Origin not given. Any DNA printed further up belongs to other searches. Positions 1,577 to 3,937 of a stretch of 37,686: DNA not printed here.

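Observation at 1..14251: Twelve-gene co-directional envelope-modification operon with no polymerase, exporter or ligase: candidate undescribed periplasmic decoration system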

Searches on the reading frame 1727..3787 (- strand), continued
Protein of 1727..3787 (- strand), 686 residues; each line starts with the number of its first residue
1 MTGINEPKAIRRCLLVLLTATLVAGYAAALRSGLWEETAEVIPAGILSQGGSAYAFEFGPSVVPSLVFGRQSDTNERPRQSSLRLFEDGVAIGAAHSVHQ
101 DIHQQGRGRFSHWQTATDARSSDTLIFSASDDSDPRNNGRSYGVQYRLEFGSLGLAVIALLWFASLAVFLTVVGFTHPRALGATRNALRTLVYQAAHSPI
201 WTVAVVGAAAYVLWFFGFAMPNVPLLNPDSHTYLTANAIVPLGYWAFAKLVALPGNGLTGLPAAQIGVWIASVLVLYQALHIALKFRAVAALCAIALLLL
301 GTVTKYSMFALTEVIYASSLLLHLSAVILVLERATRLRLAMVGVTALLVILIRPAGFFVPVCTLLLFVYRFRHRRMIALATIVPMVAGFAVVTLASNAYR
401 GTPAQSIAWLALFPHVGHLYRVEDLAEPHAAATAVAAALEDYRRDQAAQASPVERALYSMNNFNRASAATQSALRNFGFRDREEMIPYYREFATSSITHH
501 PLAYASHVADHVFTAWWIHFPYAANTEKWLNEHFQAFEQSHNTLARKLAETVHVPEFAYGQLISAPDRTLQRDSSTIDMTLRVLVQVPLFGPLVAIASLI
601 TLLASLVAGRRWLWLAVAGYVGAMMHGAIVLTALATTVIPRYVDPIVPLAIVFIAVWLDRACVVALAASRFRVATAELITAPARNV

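Call 28: search_protein_families(library=pfam, proteins=[L005:332-2161:+, L005:5123-6130:+, L005:7422-9734:+, L005:9767-11770:+, L005:11746-12225:-, L005:13814-14920:+, L005:15551-18172:+, L005:18202-19320:-, L005:19342-20058:-, L005:20051-20803:-], max_evalue=0.01)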
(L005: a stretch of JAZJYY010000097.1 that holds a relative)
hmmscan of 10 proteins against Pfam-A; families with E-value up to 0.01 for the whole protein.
L005:332-2161:+ (609 aa): 14 families
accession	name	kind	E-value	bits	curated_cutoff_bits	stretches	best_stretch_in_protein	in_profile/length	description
PF00656.27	Peptidase_C14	-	9.5e-43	147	21.4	1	371-603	1-232/233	Caspase domain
PF00515.34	TPR_1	-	6e-31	105.4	27.8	4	168-198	4-34/34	Tetratricopeptide repeat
PF07719.23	TPR_2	-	6.9e-28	94.9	27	3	168-198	4-34/34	Tetratricopeptide repeat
PF13181.12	TPR_8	-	1.8e-18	65.5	25.7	1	133-160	3-30/34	Tetratricopeptide repeat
PF13371.12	TPR_9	-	1.7e-16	60.4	35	2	176-231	6-61/73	Tetratricopeptide repeat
PF13414.12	TPR_11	-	2.6e-16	59.5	26.8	2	172-213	1-42/42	TPR repeat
PF13431.12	TPR_17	-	5.3e-14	51.7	24.4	0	188-219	2-33/34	Tetratricopeptide repeat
PF13424.12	TPR_12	-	7.4e-13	48.9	30.1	1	167-228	5-74/77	Tetratricopeptide repeat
PF13432.12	TPR_16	-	1.1e-12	48.6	32.7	2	137-199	3-65/65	Tetratricopeptide repeat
PF13428.12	TPR_14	-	8.1e-11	41.9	23.5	0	171-205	7-41/44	Tetratricopeptide repeat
PF13374.12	TPR_10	-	1.2e-07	31.9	27.5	0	280-308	2-30/42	Tetratricopeptide repeat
PF13174.12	TPR_6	-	0.0004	21.3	26.3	0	282-305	2-25/33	Tetratricopeptide repeat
PF13176.12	TPR_7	-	0.0005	20.4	27.9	0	172-198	6-34/36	Tetratricopeptide repeat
PF12569.14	NatA_aux_su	-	0.0088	15.5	33.3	0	212-259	205-252/515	N-terminal acetyltransferase A, auxiliary subunit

L005:5123-6130:+ (335 aa): 1 family
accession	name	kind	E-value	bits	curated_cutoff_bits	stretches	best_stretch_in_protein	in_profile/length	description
PF03706.18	LPG_synthase_TM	-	2.8e-23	83.3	33.4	1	12-292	3-295/302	Lysylphosphatidylglycerol synthase TM region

L005:7422-9734:+ (770 aa): 0 families

L005:9767-11770:+ (667 aa): 0 families

L005:11746-12225:- (159 aa): 0 families

L005:13814-14920:+ (368 aa): 0 families

L005:15551-18172:+ (873 aa): 0 families

L005:18202-19320:- (372 aa): 1 family
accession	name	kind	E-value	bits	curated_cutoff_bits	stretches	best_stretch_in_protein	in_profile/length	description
PF01717.24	Meth_synt_2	-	2e-18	67.2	21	1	13-367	6-323/324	Cobalamin-independent synthase, Catalytic domain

L005:19342-20058:- (238 aa): 3 families
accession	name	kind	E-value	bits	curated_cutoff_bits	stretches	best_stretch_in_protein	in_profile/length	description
PF00005.33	ABC_tran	-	3.3e-31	109.1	25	1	22-159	3-136/137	ABC transporter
PF13304.12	AAA_21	-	4.9e-06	27.3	27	0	131-172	237-281/304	AAA domain, putative AbiEii toxin, Type IV TA system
PF13245.12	AAA_19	-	0.0064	17.1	25.1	1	29-78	10-54/134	AAA domain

L005:20051-20803:- (250 aa): 5 families
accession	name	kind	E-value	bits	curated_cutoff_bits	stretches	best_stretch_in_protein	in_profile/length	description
PF00005.33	ABC_tran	-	6.5e-29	101.7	25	1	21-175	2-136/137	ABC transporter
PF13304.12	AAA_21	-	1.1e-07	32.6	27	1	33-87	2-54/304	AAA domain, putative AbiEii toxin, Type IV TA system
PF12399.14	BCA_ABC_TP_C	-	1.3e-07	31.5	25.5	1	225-248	3-26/27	Branched-chain amino acid ATP-binding cassette transporter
PF13555.12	AAA_29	-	0.0016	18.6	27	1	26-58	18-50/61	P-loop containing region of AAA domain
PF13476.12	AAA_23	-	0.0048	18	27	1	35-56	24-45/201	AAA domain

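Call 30: predict_structure(alignment_id=A1)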
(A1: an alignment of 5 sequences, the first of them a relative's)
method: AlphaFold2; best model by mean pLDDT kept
length: 686 residues; sequences in the alignment: 5
mean_pLDDT: 48.8   pTM: 0.28
mean pLDDT of the five models: 48.8, 44.1, 44.1, 41.6, 40.6
residues with pLDDT >= 90: 0; 70-90: 96; 50-70: 166; < 50: 424
segments of 3 or more residues with pLDDT < 50: 1-33, 61-80, 104-110, 118-120, 158-161, 170-199, 214-268, 300-332, 336-338, 344-411, 515-527, 550-555, 562-686
pLDDT, mean of each block of 10 residues (from residue 1): 36 44 39 56 79 72 46 47 71 58 47 55 68 81 69 50 49 43 42 40 54 45 31 26 30 34 47 55 53 56 34 40 44 48 47 36 40 38 33 27 34 62 75 84 83 67 69 78 65 68 60 45 42 55 52 47 45 38 32 40 45 45 37 29 31 32 29 29 30
secondary structure, 60 per line:
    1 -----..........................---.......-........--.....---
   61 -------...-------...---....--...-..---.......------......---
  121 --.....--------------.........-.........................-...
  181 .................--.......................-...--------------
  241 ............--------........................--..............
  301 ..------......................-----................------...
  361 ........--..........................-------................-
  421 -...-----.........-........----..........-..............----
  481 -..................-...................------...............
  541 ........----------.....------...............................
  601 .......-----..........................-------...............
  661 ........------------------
elements in order (helices of 4 or more, strands of 3 or more residues): H6-31 E35-41 E46-50 E53-57 E68-70 E84-87 E90-92 H99-105 E112-117 E123-127 E142-150 H152-176 H178-197 H200-222 H241-252 H261-284 H287-302 H309-330 H336-351 H358-368 H371-396 H404-419 H430-438 H440-447 H452-461 H463-476 H482-499 H501-519 H526-548 H559-563 H570-607 H613-638 H646-668

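Call 31: search_solved_structures(query=A1, max_evalue=10)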
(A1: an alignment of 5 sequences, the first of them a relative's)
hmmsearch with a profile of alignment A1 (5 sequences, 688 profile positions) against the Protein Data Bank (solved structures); distinct sequences matched with E-value up to 10: 0.

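Call 34: search_protein_families(library=pfam, proteins=[window:1727-3787:-, P0004, P0006, L004:9797-11794:+, L004:11791-13791:+, L005:7422-9734:+, L005:9767-11770:+, L007:9899-11914:+, L008:620-2728:+, L009:10043-11971:+], max_evalue=10)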
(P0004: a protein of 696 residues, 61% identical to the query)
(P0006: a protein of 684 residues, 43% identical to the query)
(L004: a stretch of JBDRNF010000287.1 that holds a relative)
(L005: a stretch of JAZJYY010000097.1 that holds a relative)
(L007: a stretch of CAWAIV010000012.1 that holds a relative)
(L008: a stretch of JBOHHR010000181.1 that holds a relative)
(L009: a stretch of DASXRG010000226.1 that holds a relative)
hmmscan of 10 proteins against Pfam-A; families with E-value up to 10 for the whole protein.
window:1727-3787:- (686 aa): 1 family
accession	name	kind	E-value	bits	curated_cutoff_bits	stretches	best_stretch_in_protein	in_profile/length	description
PF12502.13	DUF3710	-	0.21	11.8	25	1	23-63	56-98/177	Protein of unknown function (DUF3710)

P0004 (696 aa): 0 families

P0006 (684 aa): 2 families
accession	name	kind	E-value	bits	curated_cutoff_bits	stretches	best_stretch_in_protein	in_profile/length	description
PF20223.3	DUF6582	-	0.015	16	27.3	1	512-543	23-54/83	Family of unknown function (DUF6582)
PF18462.6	DUF5612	-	0.5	10.6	25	1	261-332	63-133/143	Domain of unknown function (DUF5612)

L004:9797-11794:+ (665 aa): 0 families

L004:11791-13791:+ (666 aa): 2 families
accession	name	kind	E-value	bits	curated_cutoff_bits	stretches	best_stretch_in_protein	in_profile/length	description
PF10998.14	DUF2838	-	0.073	13.7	25.2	1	570-654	26-100/111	Protein of unknown function (DUF2838)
PF13727.12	CoA_binding_3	-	0.1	13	25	1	327-379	30-82/175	CoA-binding domain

L005:7422-9734:+ (770 aa): 0 families

L005:9767-11770:+ (667 aa): 0 families

L007:9899-11914:+ (671 aa): 0 families

L008:620-2728:+ (702 aa): 0 families

L009:10043-11971:+ (642 aa): 2 families
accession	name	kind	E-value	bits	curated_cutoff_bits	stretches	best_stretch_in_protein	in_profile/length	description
PF13231.12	PMT_2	-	7.6e-07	29.9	26.1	1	216-365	2-150/160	Dolichyl-phosphate-mannose-protein mannosyltransferase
PF08285.16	DPM3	-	8.3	7.1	25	1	115-139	30-54/90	Dolichol-phosphate mannosyltransferase subunit 3 (DPM3)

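Call 54: search_protein_families(library=ncbifam, proteins=[L003:2580-4691:+, L005:15551-18172:+, L002:19399-20289:+], max_evalue=0.00001)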
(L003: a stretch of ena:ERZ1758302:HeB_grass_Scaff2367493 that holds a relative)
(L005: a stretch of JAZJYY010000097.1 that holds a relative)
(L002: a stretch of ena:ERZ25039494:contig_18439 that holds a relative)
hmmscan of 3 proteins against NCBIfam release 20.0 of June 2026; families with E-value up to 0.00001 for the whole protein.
L003:2580-4691:+ (703 aa): 1 family
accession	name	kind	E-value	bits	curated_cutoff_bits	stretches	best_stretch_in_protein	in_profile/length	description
NF010322.0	PRK13759.1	equivalog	1.8e-07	30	481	0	375-465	8-102/486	arylsulfatase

L005:15551-18172:+ (873 aa): 0 families

L002:19399-20289:+ (296 aa): 3 families
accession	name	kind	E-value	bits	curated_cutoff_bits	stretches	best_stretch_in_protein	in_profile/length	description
TIGR04290.1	meth_Rta_06860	hypoth_equivalog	1.9e-09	37.3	300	1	39-184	39-180/226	TIGR04290 family methyltransferase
TIGR00406.1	prmA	equivalog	8.5e-07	28.7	183.15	1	53-91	162-200/288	50S ribosomal protein L11 methyltransferase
TIGR02021.1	BchM-ChlM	equivalog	5e-06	26.1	158.9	1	23-130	28-128/218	magnesium protoporphyrin IX methyltransferase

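Call 55: search_protein_representatives(alignment_id=A1)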
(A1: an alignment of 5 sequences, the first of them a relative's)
Query: 5 sequences, 688 profile positions. Proteins with E-value up to 0.001 (for the whole library): 3400; up to 1e-10: 1578; up to 1e-30: 151. The best 150 are listed.
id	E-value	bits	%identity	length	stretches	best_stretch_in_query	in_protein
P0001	0.0e+00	1315.6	-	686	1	3-687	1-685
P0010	4.0e-261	884.5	-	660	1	18-668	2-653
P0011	9.7e-211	718.0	-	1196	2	28-671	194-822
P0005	1.6e-208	710.6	-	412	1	281-676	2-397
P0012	1.6e-171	588.3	-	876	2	17-659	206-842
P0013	1.3e-131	456.5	-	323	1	366-669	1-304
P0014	5.1e-97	342.1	-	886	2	13-667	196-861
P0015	8.0e-91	321.6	-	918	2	20-655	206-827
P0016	5.6e-85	302.3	-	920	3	18-523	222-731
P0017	3.0e-83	296.6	-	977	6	74-155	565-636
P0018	5.2e-80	285.9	-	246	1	8-238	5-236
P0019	1.9e-77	277.4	-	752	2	15-463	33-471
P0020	4.0e-77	276.4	-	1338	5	71-146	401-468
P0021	8.0e-77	275.4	-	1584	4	62-145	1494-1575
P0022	3.2e-71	256.9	-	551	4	70-155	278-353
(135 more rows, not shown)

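Call 58: search_protein_families(library=pfam, alignment_id=A3, max_evalue=0.01)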
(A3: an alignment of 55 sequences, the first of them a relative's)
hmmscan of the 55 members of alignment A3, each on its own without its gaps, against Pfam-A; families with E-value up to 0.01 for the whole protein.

A. member 1, P0001 (686 aa): 0 families

B. families by the number of members that match (of 55 scanned): 5 families
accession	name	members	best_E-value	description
PF13231.12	PMT_2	3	2e-06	Dolichyl-phosphate-mannose-protein mannosyltransferase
PF13472.12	Lipase_GDSL_2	1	2e-05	GDSL-like Lipase/Acylhydrolase family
PF11384.13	DUF3188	1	0.0015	Protein of unknown function (DUF3188)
PF02366.24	PMT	1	0.0031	Dolichyl-phosphate-mannose-protein mannosyltransferase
PF09594.16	GT87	1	0.0049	Glycosyltransferase family 87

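Call 70: predict_structure(alignment_id=A3)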
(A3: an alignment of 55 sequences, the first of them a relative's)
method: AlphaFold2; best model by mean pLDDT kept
length: 686 residues; sequences in the alignment: 55
mean_pLDDT: 93.7   pTM: 0.87
mean pLDDT of the five models: 93.7, 92.7, 92.2, 91.6, 91.5
residues with pLDDT >= 90: 572; 70-90: 98; 50-70: 12; < 50: 4
segments of 3 or more residues with pLDDT < 50: 1-3
pLDDT, mean of each block of 10 residues (from residue 1): 65 93 92 90 97 95 88 87 96 92 96 78 92 97 95 92 92 86 88 94 98 97 96 94 96 93 98 99 97 98 96 98 99 98 97 96 97 97 95 94 86 98 98 98 98 97 97 97 93 98 98 94 88 96 97 97 94 92 90 97 98 98 98 97 96 98 89 77 61
secondary structure, 60 per line:
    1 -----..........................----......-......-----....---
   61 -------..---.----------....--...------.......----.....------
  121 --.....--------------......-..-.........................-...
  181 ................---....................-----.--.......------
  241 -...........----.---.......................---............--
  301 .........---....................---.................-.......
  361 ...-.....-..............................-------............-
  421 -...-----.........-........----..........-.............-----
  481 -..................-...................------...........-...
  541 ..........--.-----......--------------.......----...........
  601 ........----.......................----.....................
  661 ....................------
elements in order: H6-31 E36-41 E46-48 E54-57 E84-87 E90-92 H99-105 E110-114 E123-127 E142-147 H152-176 H178-196 H200-219 H228-234 H242-252 H261-283 H287-298 H301-308 H313-332 H336-352 H354-363 H365-369 H371-400 H408-419 H430-438 H440-447 H452-461 H463-475 H482-499 H501-519 H526-536 H538-550 H559-564 H579-585 H590-608 H613-635 H640-680

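Call 72: fold_search(model_id=the predicted structure, library=pdb)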
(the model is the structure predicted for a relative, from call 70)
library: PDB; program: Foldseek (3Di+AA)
matches with E <= 10: 197; with E <= 0.001: 6
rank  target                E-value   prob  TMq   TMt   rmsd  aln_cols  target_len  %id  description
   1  7bvc_A                2.4e-05  1.00  0.24  0.16  31.2       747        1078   13  Cryo-EM structure of Mycobacterium smegmatis arabinosyltransferase EmbA-EmbB-AcpM2 in complex with ethambutol (released 2020-04-29)
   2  6x0o                  2.7e-05  1.00  0.24  0.17  31.4       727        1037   14  Single-Particle Cryo-EM Structure of Arabinosyltransferase EmbB from Mycobacterium smegmatis (released 2020-06-10)
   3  7bvc_B                1.5e-04  1.00  0.25  0.17  31.3       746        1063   13  Cryo-EM structure of Mycobacterium smegmatis arabinosyltransferase EmbA-EmbB-AcpM2 in complex with ethambutol (released 2020-04-29)
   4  7bvf_B                2.7e-04  1.00  0.23  0.16  30.6       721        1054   13  Cryo-EM structure of Mycobacterium tuberculosis arabinosyltransferase EmbA-EmbB-AcpM2 in complex with ethambutol (released 2020-04-29)
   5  7bvf_A                5.6e-04  1.00  0.24  0.16  31.4       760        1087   12  Cryo-EM structure of Mycobacterium tuberculosis arabinosyltransferase EmbA-EmbB-AcpM2 in complex with ethambutol (released 2020-04-29)
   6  7e9s_A                6.1e-04  1.00  0.31  0.25  17.3       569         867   13  Archaeal oligosaccharyltransferase AglB from Archaeoglobus fulgidus in complex with an inhibitory peptide and a dolich (released 2021-09-08)
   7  7bx8_A                1.5e-03  0.99  0.24  0.17  30.4       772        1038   14  Mycobacterium smegmatis arabinosyltransferase complex EmbB2-AcpM2 in symmetric "resting state" (released 2020-05-27)
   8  5f15                  2.1e-03  1.00  0.27  0.33  18.8       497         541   11  Crystal Structure of ArnT from Cupriavidus metallidurans bound to Undecaprenyl phosphate (released 2016-02-17)
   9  7bwr_A                3.4e-03  0.97  0.24  0.17  30.3       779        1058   13  Mycobacterium smegmatis arabinosyltransferase complex EmbB2-AcpM2 in substrate DPA bound asymmetric "active state" (released 2020-05-27)
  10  5ezm                  9.4e-03  0.99  0.22  0.28  20.3       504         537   13  Crystal Structure of ArnT from Cupriavidus metallidurans in the apo state (released 2016-02-17)
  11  8b6l_I                1.3e-02  0.97  0.23  0.23  19.9       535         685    9  Subtomogram average of the human Sec61-TRAP-OSTA-translocon (released 2022-12-07)
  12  9i5k_A                1.4e-02  1.00  0.26  0.34  22.6       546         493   11  Structure of the Chaetomium thermophilum Pmt4 homodimer (C2 symmetry) (released 2025-12-24)
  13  9s6r_A                2.9e-02  0.99  0.25  0.42  15.6       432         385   10  Ternary cryo-EM structure of yeast ALG3 with Dol25-PP-GlcNAc2Man5, Dol25-P-Man, and Fab (released 2026-03-18)
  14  6ftg_5                2.9e-02  0.94  0.23  0.24  20.1       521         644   12  Subtomogram average of OST-containing ribosome-translocon complexes from canine rough microsomal membranes (released 2018-03-21)
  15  7oci_F                3.5e-02  0.96  0.22  0.24  19.9       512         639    9  Cryo-EM structure of yeast Ost6p containing oligosaccharyltransferase complex (released 2022-02-16)
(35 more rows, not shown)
